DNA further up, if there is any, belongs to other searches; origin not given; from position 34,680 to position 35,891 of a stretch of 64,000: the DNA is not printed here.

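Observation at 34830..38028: Divergent cluster: radical SAM + CMD/AhpD-like (overlapping genes) opposite DoxX + small Cys protein + DUF2064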

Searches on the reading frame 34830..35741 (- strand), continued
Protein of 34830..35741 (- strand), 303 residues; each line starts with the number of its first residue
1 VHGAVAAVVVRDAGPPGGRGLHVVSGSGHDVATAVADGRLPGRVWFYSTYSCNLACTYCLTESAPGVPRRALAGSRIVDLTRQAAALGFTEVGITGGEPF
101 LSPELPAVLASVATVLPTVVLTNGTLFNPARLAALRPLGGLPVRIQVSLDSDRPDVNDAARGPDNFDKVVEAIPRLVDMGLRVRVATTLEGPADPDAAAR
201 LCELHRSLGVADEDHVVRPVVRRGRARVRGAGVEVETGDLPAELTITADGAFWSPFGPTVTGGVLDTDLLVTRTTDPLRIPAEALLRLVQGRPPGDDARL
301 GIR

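Call 43: search_protein_families(library=ncbifam, proteins=[L045:9515-10081:+, L045:10091-10837:+, L045:10869-11900:+, L045:12122-13249:+, L045:14125-15324:+, L045:15360-15866:+, L045:15638-16405:+, L045:8803-9495:+], max_evalue=0.00001)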
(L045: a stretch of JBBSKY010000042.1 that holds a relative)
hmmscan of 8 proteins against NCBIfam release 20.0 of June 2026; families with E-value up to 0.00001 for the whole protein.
L045:9515-10081:+ (188 aa): 0 families

L045:10091-10837:+ (248 aa): 26 families (the best 25 are shown)
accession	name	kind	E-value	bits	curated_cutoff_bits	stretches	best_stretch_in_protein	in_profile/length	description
TIGR02009.1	PGMB-YQAB-SF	subfamily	1.3e-28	100.5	153.35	1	6-197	2-186/186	beta-phosphoglucomutase family hydrolase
TIGR01449.2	PGP_bact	equivalog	1.8e-24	86.5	180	1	8-219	1-208/213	phosphoglycolate phosphatase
NF009697.0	PRK13222.1-4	equivalog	1.2e-23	83.7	327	1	5-216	7-214/232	phosphoglycolate phosphatase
NF008087.0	PRK10826.1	equivalog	1.1e-20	74.2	191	1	3-200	5-194/222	hexitol phosphatase HxpB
NF009695.0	PRK13222.1-2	equivalog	2.4e-20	73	225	1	4-223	5-221/226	phosphoglycolate phosphatase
TIGR01990.1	bPGM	equivalog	2.9e-20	73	189.4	1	5-197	1-186/187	beta-phosphoglucomutase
TIGR01509.1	HAD-SF-IA-v3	subfamily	7.3e-20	71.7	29.4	1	76-197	43-154/154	HAD-IA family hydrolase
NF009694.0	PRK13222.1-1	equivalog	3.5e-19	69.1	415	1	5-220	7-235/252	phosphoglycolate phosphatase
NF053653.1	InDiPhoBT2121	equivalog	1.6e-18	67.1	245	1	6-198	2-187/216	inorganic diphosphatase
NF046057.1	bifunc_MtlD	equivalog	2.7e-16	59.1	800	1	3-201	5-194/683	bifunctional mannitol-1-phosphate dehydrogenase/phosphatase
NF008000.0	PRK10725.1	equivalog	3.6e-16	59.8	215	1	2-197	2-185/188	fructose-1-phosphate/6-phosphogluconate phosphatase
TIGR01454.1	AHBA_synth_RP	hypoth_equivalog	7.4e-16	58.4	246.65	1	8-204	1-181/205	AHBA synthesis associated protein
TIGR02253.1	CTE7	subfamily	8.2e-16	58.4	169.75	1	100-215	96-215/221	TIGR02253 family HAD-type hydrolase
NF008610.0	PRK11587.1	equivalog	9.5e-15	54.5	282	1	7-217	5-200/219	sugar phosphatase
NF009700.0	PRK13226.1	equivalog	5.1e-14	52.5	342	1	102-207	99-204/229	phosphoglycolate phosphatase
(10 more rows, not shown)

L045:10869-11900:+ (343 aa): 16 families
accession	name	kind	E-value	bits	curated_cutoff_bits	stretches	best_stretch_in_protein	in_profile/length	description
TIGR03466.1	HpnA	hypoth_equivalog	8.8e-25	87.3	367.65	1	9-182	3-181/327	hopanoid-associated sugar epimerase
TIGR01746.1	Thioester-redct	subfamily_domain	2e-21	76.7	213.35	1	71-238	91-264/371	thioester reductase domain-containing protein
TIGR04180.1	EDH_00030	hypoth_equivalog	1.8e-20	73.2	475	1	69-264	71-266/297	NAD-dependent 4,6-dehydratase LegB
NF042422.1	oxyalk_red_OleD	equivalog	3e-15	56.4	580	1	10-181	4-178/329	2-alkyl-3-oxoalkanoate reductase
TIGR01181.1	dTDP_gluc_dehyt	equivalog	1e-13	51.1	365.1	1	9-285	2-292/321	dTDP-glucose 4,6-dehydratase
NF043036.1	ErythonDh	equivalog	1.9e-13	50.3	325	1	10-185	4-194/321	D-erythronate dehydrogenase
TIGR01179.1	galE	equivalog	3.3e-13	49.2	262.3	1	10-173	3-178/332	UDP-glucose 4-epimerase GalE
NF052578.1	StrlDmthSdmBMthl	equivalog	4e-13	49.8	600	1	9-190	3-190/328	sterol demethylase protein SdmB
NF042423.1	oxyalk_red_Shew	equivalog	7.7e-12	44.9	580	1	9-181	11-184/331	2-alkyl-3-oxoalkanoate reductase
NF005539.0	PRK07201.1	equivalog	7.2e-10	38.2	549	1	10-255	4-267/657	SDR family oxidoreductase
TIGR02197.1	heptose_epim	equivalog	3.9e-09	36.1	274.6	1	10-177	2-176/316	ADP-glyceromanno-heptose 6-epimerase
TIGR01777.1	yfcH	hypoth_equivalog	1.3e-08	34.8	207.35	1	10-168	2-162/292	TIGR01777 family oxidoreductase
NF004520.0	PRK05865.1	equivalog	8.2e-08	30.6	1509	1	11-173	5-130/854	sugar epimerase family protein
NF007956.0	PRK10675.1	subfamily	1.8e-07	30.6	394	1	69-159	77-166/338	UDP-glucose 4-epimerase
NF038078.1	NRPS_MxcG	equivalog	2.7e-07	28.2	2300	1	70-235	1171-1336/1442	myxochelin non-ribosomal peptide synthetase MxcG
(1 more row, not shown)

L045:12122-13249:+ (375 aa): 14 families
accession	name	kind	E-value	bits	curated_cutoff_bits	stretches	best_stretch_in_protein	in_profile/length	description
NF049984.1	Rv1679_FadE16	equivalog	4.7e-105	351.9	600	1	7-372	4-370/371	Rv1679 family acyl-CoA dehydrogenase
NF042972.1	AcrlCoAredClosAcrC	equivalog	6.5e-28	97.5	640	1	13-355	21-364/378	acryloyl-CoA reductase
NF043006.1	CyhCrbnylCoADH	equivalog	2e-20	73.1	650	1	5-352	12-360/380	cyclohexane-1-carbonyl-CoA dehydrogenase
NF042439.1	SulpropCoADesulf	equivalog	3.7e-19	68.7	600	1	12-363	8-366/379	3-sulfinopropanoyl-CoA desulfinase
TIGR04022.1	sulfur_SfnB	equivalog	5.2e-18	65.1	430.9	1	8-349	13-362/391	SfnB family sulfur acquisition oxidoreductase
NF002885.1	PRK03354.1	equivalog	2.6e-17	62.9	540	1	23-358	32-364/378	crotonobetainyl-CoA dehydrogenase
NF008997.0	PRK12341.1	equivalog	3.3e-17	62.6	537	1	11-367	19-376/382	acyl-CoA dehydrogenase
NF053553.1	prodigi_MBC_PigA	equivalog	2.3e-13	50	500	1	5-366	13-378/381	prodigiosin MBC biosynthesis dehydrogenase PigA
NF045552.1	GlutCoADH_Des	equivalog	5.9e-13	48.8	470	1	14-349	22-361/387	glutaryl-CoA dehydrogenase Acd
NF045652.1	ProlPCPDhRedW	equivalog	1.1e-12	47.4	650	1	38-359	41-365/376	L-prolyl-[peptidyl-carrier protein] dehydrogenase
NF045629.1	monooxsub_HsaA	equivalog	9e-11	41.1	450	0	10-100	6-98/383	3-hydroxy-9,10-secoandrosta-1,3,5(10)-triene-9,17-dione monooxygenase oxygenase subunit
NF058590.1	AcCoDHFadEBacil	equivalog_domain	6.3e-10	38.2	600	1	40-355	65-398/586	acyl-CoA dehydrogenase FadE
NF043015.1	DibenthMonoxDszC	equivalog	8.5e-09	34.7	850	0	10-153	23-168/415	dibenzothiophene monooxygenase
TIGR03207.1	cyc_hxne_CoA_dh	equivalog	7.8e-06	24.8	575.35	0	12-253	16-261/372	cyclohexanecarboxyl-CoA dehydrogenase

L045:14125-15324:+ (399 aa): 0 families

L045:15360-15866:+ (168 aa): 0 families

L045:15638-16405:+ (255 aa): 0 families

L045:8803-9495:+ (230 aa): 0 families

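Call 58: search_protein_representatives(protein=window:34830-35672:-)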
Query: 280 residues. Proteins with E-value up to 0.001 (for the whole library): 13118; up to 1e-10: 944; up to 1e-30: 61. The best 150 are listed.
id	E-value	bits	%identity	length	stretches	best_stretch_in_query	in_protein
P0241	7.6e-83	294.6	53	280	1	7-278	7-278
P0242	4.5e-77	275.7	83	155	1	126-280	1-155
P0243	1.6e-75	270.6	50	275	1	6-280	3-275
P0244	4.1e-71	256.1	56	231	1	52-280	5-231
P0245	2.9e-68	246.8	49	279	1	8-280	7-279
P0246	2.0e-67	244.0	67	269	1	88-279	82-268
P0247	1.0e-63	231.9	47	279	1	8-265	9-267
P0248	2.8e-59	217.3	44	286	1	12-264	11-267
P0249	6.1e-59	216.2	53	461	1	8-216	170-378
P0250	2.5e-57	210.9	53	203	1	19-215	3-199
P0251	3.7e-57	210.4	61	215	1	8-167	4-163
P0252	1.6e-55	205.0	49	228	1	56-270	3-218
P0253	7.1e-54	199.6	48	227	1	55-277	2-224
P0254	3.5e-53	197.3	56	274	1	8-185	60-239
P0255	1.1e-47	179.3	49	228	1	56-280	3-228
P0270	4.8e-38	147.7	41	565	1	12-237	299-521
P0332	9.6e-25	104.0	31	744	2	18-166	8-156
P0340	1.8e-23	99.9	35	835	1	20-228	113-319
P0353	5.2e-22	95.1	34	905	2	20-158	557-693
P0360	2.6e-21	92.8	33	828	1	9-202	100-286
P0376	5.7e-20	88.4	40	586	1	20-203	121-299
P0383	1.2e-19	87.3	26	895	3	14-154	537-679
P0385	2.2e-19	86.5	34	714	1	20-219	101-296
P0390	5.7e-19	85.1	38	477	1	18-204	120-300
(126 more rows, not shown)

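Call 63: search_protein_families(library=ncbifam, proteins=[L018:8938-10287:+, L018:10278-12011:+, L010:5449-6669:-, L042:5569-7329:-, L042:7320-8600:-, L018:6404-6922:+, L006:9053-9604:-, L042:4891-5538:-], max_evalue=0.000001)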
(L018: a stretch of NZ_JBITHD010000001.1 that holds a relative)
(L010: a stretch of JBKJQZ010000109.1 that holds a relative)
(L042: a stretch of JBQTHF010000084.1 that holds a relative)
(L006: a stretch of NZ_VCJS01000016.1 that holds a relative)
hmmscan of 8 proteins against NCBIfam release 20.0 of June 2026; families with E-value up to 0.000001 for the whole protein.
L018:8938-10287:+ (449 aa): 4 families
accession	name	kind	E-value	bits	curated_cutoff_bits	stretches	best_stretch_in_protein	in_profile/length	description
TIGR00474.1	selA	equivalog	1.8e-122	409.4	267.9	1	36-444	2-452/455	L-seryl-tRNA(Sec) selenium transferase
TIGR01437.1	selA_rel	subfamily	1.6e-15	56.9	385.3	1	95-346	8-254/363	DgaE family pyridoxal phosphate-dependent ammonia lyase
NF047797.1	glminPNH3LysDgaE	equivalog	5.4e-10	38.8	600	1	93-346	8-256/367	D-glucosaminate-6-phosphate ammonia lyase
TIGR03576.1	pyridox_MJ0158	hypoth_equivalog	1.4e-09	37.6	304.45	1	287-354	188-255/346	TIGR03576 family pyridoxal phosphate-dependent enzyme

L018:10278-12011:+ (577 aa): 13 families
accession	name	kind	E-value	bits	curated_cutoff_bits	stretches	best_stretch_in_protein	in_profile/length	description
TIGR00475.1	selB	equivalog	1.2e-80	271.9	242.25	1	3-325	2-324/581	selenocysteine-specific translation elongation factor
NF003077.0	PRK04000.1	equivalog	1.3e-32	113.5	315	2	52-208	85-252/412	translation initiation factor IF-2 subunit gamma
TIGR03680.1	eif2g_arch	equivalog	4.5e-32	111.7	514.5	2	51-208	80-248/407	translation initiation factor IF-2 subunit gamma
NF008969.0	PRK12317.1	subfamily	2.3e-28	98.9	502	2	27-119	61-154/426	elongation factor 1-alpha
NF009373.0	PRK12736.1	subfamily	1.5e-25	89.8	452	2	4-119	15-142/394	elongation factor Tu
NF000766.0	PRK00049.1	subfamily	9.3e-25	87.2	449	1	4-258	15-300/396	elongation factor Tu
NF009372.0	PRK12735.1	subfamily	1.3e-23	83.5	479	2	4-119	15-142/396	elongation factor Tu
TIGR00485.1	EF-Tu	equivalog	7.4e-23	80.9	522.4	2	4-119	15-142/394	elongation factor Tu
TIGR00483.1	EF-1_alpha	equivalog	5.5e-18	64.6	540.1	1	27-116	61-152/427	translation elongation factor EF-1 subunit alpha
TIGR00487.1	IF-2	equivalog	1.7e-14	53.5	424.4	1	3-230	89-319/587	translation initiation factor IF-2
NF004035.0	PRK05506.1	subfamily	1.4e-13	50.1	715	1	29-119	82-171/632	bifunctional sulfate adenylyltransferase subunit 1/adenylylsulfate kinase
TIGR02034.1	CysN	subfamily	1.2e-11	44.3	336.1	1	30-119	59-147/406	sulfate adenylyltransferase, large subunit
NF003478.0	PRK05124.1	equivalog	2.5e-09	36.2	590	1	31-119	87-174/475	sulfate adenylyltransferase subunit CysN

L010:5449-6669:- (406 aa): 7 families
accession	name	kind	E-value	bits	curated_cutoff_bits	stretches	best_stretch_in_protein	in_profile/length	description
TIGR00476.1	selD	equivalog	1.1e-96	323.7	125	1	74-381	1-310/311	selenide, water dikinase SelD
NF002098.0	PRK00943.1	equivalog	2.1e-81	273.5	299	1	71-384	4-316/347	selenide, water dikinase SelD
TIGR04369.1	fusion_not_SelD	hypoth_equivalog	1.3e-41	142.5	700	1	76-394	350-699/701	oxidoreductase/SelD-related fusion protein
NF010705.0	PRK14105.1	equivalog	2.5e-41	141.7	291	1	73-316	6-266/345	selenide, water dikinase SelD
TIGR01379.1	thiL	equivalog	1.7e-20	73.2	184.15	1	111-326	19-242/320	thiamine-phosphate kinase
NF004351.0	PRK05731.1-4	equivalog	6.6e-15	55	324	1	105-330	29-256/321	thiamine-phosphate kinase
TIGR02124.1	hypE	equivalog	2.9e-08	33.1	251.6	1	89-322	9-245/332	hydrogenase expression/formation protein HypE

L042:5569-7329:- (586 aa): 15 families
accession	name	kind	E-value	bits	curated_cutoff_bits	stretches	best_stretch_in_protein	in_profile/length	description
TIGR00475.1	selB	equivalog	4.4e-81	273.3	242.25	1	3-339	2-339/581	selenocysteine-specific translation elongation factor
TIGR03680.1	eif2g_arch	equivalog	7.2e-34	117.7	514.5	2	52-224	82-265/407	translation initiation factor IF-2 subunit gamma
NF003077.0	PRK04000.1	equivalog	4.9e-33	114.9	315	2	52-222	86-267/412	translation initiation factor IF-2 subunit gamma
NF008969.0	PRK12317.1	subfamily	4.7e-31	107.8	502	1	27-296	61-354/426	elongation factor 1-alpha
NF009373.0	PRK12736.1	subfamily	4.1e-28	98.2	452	1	4-257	15-297/394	elongation factor Tu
NF000766.0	PRK00049.1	subfamily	3.8e-26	91.8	449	1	4-257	15-299/396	elongation factor Tu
NF009372.0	PRK12735.1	subfamily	5.1e-25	88.1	479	1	4-257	15-299/396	elongation factor Tu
TIGR00485.1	EF-Tu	equivalog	3.6e-24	85.2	522.4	1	4-257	15-297/394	elongation factor Tu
TIGR00483.1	EF-1_alpha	equivalog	2e-21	76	540.1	1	27-253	61-308/427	translation elongation factor EF-1 subunit alpha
NF004035.0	PRK05506.1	subfamily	1.4e-19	69.8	715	1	29-257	82-324/632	bifunctional sulfate adenylyltransferase subunit 1/adenylylsulfate kinase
TIGR02034.1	CysN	subfamily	5.2e-19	68.6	336.1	1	30-152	59-186/406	sulfate adenylyltransferase, large subunit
TIGR00487.1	IF-2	equivalog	6.7e-17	61.4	424.4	1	3-244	89-330/587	translation initiation factor IF-2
NF003478.0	PRK05124.1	equivalog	1.8e-14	53.2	590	1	31-119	87-175/475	sulfate adenylyltransferase subunit CysN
TIGR01394.1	TypA_BipA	equivalog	1e-08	33.9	757.3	1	4-114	4-126/594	translational GTPase TypA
TIGR00231.1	small_GTP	domain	2.5e-08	33.8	42.5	1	3-118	5-126/164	GTP-binding protein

L042:7320-8600:- (426 aa): 4 families
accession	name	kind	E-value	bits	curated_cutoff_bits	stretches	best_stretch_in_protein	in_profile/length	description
TIGR00474.1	selA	equivalog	4.5e-123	411.5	267.9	1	6-422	2-453/455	L-seryl-tRNA(Sec) selenium transferase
TIGR01437.1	selA_rel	subfamily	2.9e-15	56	385.3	1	131-316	78-253/363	DgaE family pyridoxal phosphate-dependent ammonia lyase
NF047797.1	glminPNH3LysDgaE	equivalog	7.6e-11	41.6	600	1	118-313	71-252/367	D-glucosaminate-6-phosphate ammonia lyase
TIGR03576.1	pyridox_MJ0158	hypoth_equivalog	7e-10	38.6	304.45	1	258-317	188-247/346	TIGR03576 family pyridoxal phosphate-dependent enzyme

L018:6404-6922:+ (172 aa): 0 families

L006:9053-9604:- (183 aa): 0 families

L042:4891-5538:- (215 aa): 0 families

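Call 69: search_protein_families(library=pfam, proteins=[P0249, P0270, P0332, P0340, P0353, P0360, P0376, P0383, P0385, P0390], max_evalue=0.001)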
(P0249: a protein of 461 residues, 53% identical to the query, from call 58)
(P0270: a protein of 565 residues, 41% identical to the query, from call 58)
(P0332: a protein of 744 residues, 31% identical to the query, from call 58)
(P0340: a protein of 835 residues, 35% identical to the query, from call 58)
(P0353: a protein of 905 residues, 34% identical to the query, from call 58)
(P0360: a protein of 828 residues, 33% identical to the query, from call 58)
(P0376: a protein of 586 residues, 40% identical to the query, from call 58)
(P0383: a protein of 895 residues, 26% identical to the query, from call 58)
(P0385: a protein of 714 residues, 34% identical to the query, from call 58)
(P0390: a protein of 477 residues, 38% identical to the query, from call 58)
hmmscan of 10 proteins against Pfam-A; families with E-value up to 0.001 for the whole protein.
P0249 (461 aa): 2 families
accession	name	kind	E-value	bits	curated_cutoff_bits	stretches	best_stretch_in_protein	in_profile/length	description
PF04055.27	Radical_SAM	-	2.1e-19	70.7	29.5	1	187-341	3-163/166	Radical SAM superfamily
PF02627.25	CMD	-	3.6e-16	59.4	23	1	29-109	1-81/84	Carboxymuconolactone decarboxylase family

P0270 (565 aa): 2 families
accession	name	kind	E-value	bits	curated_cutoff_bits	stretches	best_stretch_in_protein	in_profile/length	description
PF04055.27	Radical_SAM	-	1.4e-18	68.1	29.5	1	315-448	6-143/166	Radical SAM superfamily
PF12850.12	Metallophos_2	-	1.7e-12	48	27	1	23-207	17-153/154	Calcineurin-like phosphoesterase superfamily domain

P0332 (744 aa): 3 families
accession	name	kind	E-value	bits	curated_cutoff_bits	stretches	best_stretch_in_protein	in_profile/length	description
PF04055.27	Radical_SAM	-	1.1e-54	185.5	29.5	2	14-171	2-166/166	Radical SAM superfamily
PF13186.11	SPASM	-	6.3e-15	55.6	21.5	1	259-324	1-67/67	Iron-sulfur cluster-binding domain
PF13353.11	Fer4_12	-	1.8e-11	44.9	22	1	386-456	8-73/137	4Fe-4S single cluster domain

P0340 (835 aa): 9 families
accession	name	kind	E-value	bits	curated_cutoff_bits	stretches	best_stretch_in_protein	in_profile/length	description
PF13847.12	Methyltransf_31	-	2.9e-31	108.5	27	1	571-709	2-133/145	Methyltransferase domain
PF04055.27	Radical_SAM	-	3.5e-27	96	29.5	1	120-274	5-165/166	Radical SAM superfamily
PF08241.18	Methyltransf_11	-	8.1e-18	65.3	21.2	1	577-680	1-95/95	Methyltransferase domain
PF13649.12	Methyltransf_25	-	2.7e-15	57.3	27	1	577-676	2-97/97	Methyltransferase domain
PF01209.24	Ubie_methyltran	-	1.3e-11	44.8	20.1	1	571-682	46-153/233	ubiE/COQ5 methyltransferase family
PF08242.18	Methyltransf_12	-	2.3e-07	31.9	30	1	577-677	1-97/98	Methyltransferase domain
PF13489.12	Methyltransf_23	-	2.1e-05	24.8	27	1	569-724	19-161/164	Methyltransferase domain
PF06325.19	PrmA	-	5e-05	23.4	22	1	570-686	159-264/296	Ribosomal protein L11 methyltransferase (PrmA)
PF01135.25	PCMT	-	0.00011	22.4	20.3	1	569-616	70-117/210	Protein-L-isoaspartate(D-aspartate) O-methyltransferase (PCMT)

P0353 (905 aa): 3 families
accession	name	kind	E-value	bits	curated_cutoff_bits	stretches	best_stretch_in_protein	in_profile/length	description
PF04055.27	Radical_SAM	-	5.1e-52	176.8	29.5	2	103-268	2-164/166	Radical SAM superfamily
PF13353.11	Fer4_12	-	2.1e-11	44.7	22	1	560-665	9-117/137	4Fe-4S single cluster domain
PF13186.11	SPASM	-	1.4e-07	32.1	21.5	0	338-370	1-35/67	Iron-sulfur cluster-binding domain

P0360 (828 aa): 12 families
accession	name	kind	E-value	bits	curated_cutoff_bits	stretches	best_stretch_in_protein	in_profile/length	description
PF13847.12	Methyltransf_31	-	1.3e-31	109.7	27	1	643-789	2-141/145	Methyltransferase domain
PF04055.27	Radical_SAM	-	1.4e-23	84.3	29.5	1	116-254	4-152/166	Radical SAM superfamily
PF08241.18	Methyltransf_11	-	5.4e-18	65.9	21.2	1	649-752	1-95/95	Methyltransferase domain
PF13649.12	Methyltransf_25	-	1.4e-15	58.1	27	1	649-748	2-97/97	Methyltransferase domain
PF01209.24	Ubie_methyltran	-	1.7e-14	54.1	20.1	1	640-754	43-153/233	ubiE/COQ5 methyltransferase family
PF08242.18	Methyltransf_12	-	1e-08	36.2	30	1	649-750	1-98/98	Methyltransferase domain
PF13489.12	Methyltransf_23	-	1.1e-08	35.4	27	1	643-759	21-123/164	Methyltransferase domain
PF01135.25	PCMT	-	8e-07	29.5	20.3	1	638-712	67-142/210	Protein-L-isoaspartate(D-aspartate) O-methyltransferase (PCMT)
PF05402.18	PqqD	-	3.8e-06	27.6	23.4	1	23-64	4-45/67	Coenzyme PQQ synthesis protein D (PqqD)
PF13353.11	Fer4_12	-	2.9e-05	24.8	22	1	117-197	13-97/137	4Fe-4S single cluster domain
PF13186.11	SPASM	-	0.00037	21.2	21.5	0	340-423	1-67/67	Iron-sulfur cluster-binding domain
PF06325.19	PrmA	-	0.0004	20.4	22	1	642-760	159-266/296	Ribosomal protein L11 methyltransferase (PrmA)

P0376 (586 aa): 3 families
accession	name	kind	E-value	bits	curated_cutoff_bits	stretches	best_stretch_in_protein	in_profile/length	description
PF04055.27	Radical_SAM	-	6e-28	98.5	29.5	1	125-279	2-165/166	Radical SAM superfamily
PF13186.11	SPASM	-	3.4e-10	40.5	21.5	1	349-412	1-66/67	Iron-sulfur cluster-binding domain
PF13353.11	Fer4_12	-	0.00071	20.3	22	0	127-211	12-100/137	4Fe-4S single cluster domain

P0383 (895 aa): 3 families
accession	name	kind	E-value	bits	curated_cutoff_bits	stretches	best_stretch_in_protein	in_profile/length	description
PF04055.27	Radical_SAM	-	1.8e-61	207.6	29.5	3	548-708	3-163/166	Radical SAM superfamily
PF13186.11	SPASM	-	3.2e-18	66.2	21.5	2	803-874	6-67/67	Iron-sulfur cluster-binding domain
PF13353.11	Fer4_12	-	6.2e-18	65.9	22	1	551-635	14-97/137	4Fe-4S single cluster domain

P0385 (714 aa): 14 families
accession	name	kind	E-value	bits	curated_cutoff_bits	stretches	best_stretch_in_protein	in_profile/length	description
PF08241.18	Methyltransf_11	-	1.2e-28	100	21.2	1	541-635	1-94/95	Methyltransferase domain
PF13649.12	Methyltransf_25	-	2.7e-26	92.5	27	1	541-632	2-97/97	Methyltransferase domain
PF04055.27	Radical_SAM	-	1.5e-25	90.7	29.5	1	106-262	3-165/166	Radical SAM superfamily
PF13847.12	Methyltransf_31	-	8.7e-21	74.6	27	1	539-640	6-113/145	Methyltransferase domain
PF08242.18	Methyltransf_12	-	3.7e-16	60.1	30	1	541-634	1-98/98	Methyltransferase domain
PF13489.12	Methyltransf_23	-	6e-14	52.5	27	1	529-645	15-125/164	Methyltransferase domain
PF01209.24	Ubie_methyltran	-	2.7e-12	47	20.1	1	539-637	50-152/233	ubiE/COQ5 methyltransferase family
PF13186.11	SPASM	-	1.4e-10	41.8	21.5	1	333-398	1-67/67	Iron-sulfur cluster-binding domain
PF03141.22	Methyltransf_29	-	2.7e-08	33.3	23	1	539-639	120-220/506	Putative S-adenosyl-L-methionine-dependent methyltransferase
PF08003.17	Methyltransf_9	-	4.9e-08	32.7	23.8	1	530-638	107-219/315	Protein of unknown function (DUF1698)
PF05402.18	PqqD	-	1.1e-06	29.3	23.4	1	19-76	4-66/67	Coenzyme PQQ synthesis protein D (PqqD)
PF07021.18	MetW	-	5.7e-06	26.5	21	1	534-628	11-102/193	Methionine biosynthesis protein MetW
PF05175.20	MTS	-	0.00015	21.9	23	1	530-607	23-104/170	Methyltransferase small domain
PF13353.11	Fer4_12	-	0.00023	21.9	22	1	108-189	13-97/137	4Fe-4S single cluster domain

P0390 (477 aa): 3 families
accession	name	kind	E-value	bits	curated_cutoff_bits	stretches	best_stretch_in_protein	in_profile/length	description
PF04055.27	Radical_SAM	-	1e-22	81.5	29.5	1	126-274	2-160/166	Radical SAM superfamily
PF13186.11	SPASM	-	7.8e-08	32.9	21.5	1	357-421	1-66/67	Iron-sulfur cluster-binding domain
PF05402.18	PqqD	-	1.8e-05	25.4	23.4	1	43-107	3-67/67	Coenzyme PQQ synthesis protein D (PqqD)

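Call 76: find_related_loci(query=A1, collection=metagenome_contigs, flank=8000)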
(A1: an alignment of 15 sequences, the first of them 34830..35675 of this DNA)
Query A1 (281 aa) in metagenome_contigs; peptide patterns used: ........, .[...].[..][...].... (x = any residue, [..] = any of these).
600 stretches matched a pattern (row limit reached: there are more); 503 encode a relative of the query (tblastn E <= 1e-3); the best 80 are kept; 80 distinct loci.
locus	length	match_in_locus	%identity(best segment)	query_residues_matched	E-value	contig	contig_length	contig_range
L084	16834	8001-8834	80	2-281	9e-145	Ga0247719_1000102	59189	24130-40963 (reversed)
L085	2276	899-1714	84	10-281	1e-145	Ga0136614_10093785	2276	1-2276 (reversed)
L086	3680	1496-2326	82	5-281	4e-139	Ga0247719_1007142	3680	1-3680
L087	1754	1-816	85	10-281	5e-143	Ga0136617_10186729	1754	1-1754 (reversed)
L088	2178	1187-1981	83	17-281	3e-140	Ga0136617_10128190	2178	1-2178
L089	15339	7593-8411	78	9-281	4e-127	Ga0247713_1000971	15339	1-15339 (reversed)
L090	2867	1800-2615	66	9-281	3e-119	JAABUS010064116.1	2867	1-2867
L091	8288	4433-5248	66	9-281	1e-114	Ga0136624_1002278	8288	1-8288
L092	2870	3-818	66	9-281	6e-118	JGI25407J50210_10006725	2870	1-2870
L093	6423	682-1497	68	9-281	1e-113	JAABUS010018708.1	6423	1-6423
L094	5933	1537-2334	67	15-281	1e-113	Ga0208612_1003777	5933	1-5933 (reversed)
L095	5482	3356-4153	67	15-281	8e-114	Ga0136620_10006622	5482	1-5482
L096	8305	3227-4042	66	9-281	3e-113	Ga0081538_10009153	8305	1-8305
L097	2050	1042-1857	66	9-281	7e-119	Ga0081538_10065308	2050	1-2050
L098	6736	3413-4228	66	9-281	5e-112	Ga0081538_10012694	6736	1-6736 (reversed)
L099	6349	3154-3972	66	8-281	9e-112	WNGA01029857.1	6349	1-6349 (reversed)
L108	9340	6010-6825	64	9-281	5e-110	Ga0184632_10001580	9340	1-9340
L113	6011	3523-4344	64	9-281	4e-109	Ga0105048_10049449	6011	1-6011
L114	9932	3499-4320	64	9-281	4e-109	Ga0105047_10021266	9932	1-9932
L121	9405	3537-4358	63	9-281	7e-108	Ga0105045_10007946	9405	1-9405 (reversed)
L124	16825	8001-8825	62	9-281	6e-108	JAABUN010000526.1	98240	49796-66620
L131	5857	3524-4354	62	4-281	6e-107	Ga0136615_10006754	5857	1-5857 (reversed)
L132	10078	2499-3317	64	8-281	7e-107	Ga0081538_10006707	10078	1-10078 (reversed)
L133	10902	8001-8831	62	4-281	6e-107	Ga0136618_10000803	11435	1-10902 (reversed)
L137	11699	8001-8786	63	9-271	4e-106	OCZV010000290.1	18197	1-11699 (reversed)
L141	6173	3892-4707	62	9-281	5e-106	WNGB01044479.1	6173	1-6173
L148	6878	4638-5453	62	9-281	5e-104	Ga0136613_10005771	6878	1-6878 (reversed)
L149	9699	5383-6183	62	13-280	7e-104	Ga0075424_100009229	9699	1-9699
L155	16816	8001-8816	63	9-281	3e-107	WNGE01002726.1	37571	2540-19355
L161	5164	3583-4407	57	9-281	8e-103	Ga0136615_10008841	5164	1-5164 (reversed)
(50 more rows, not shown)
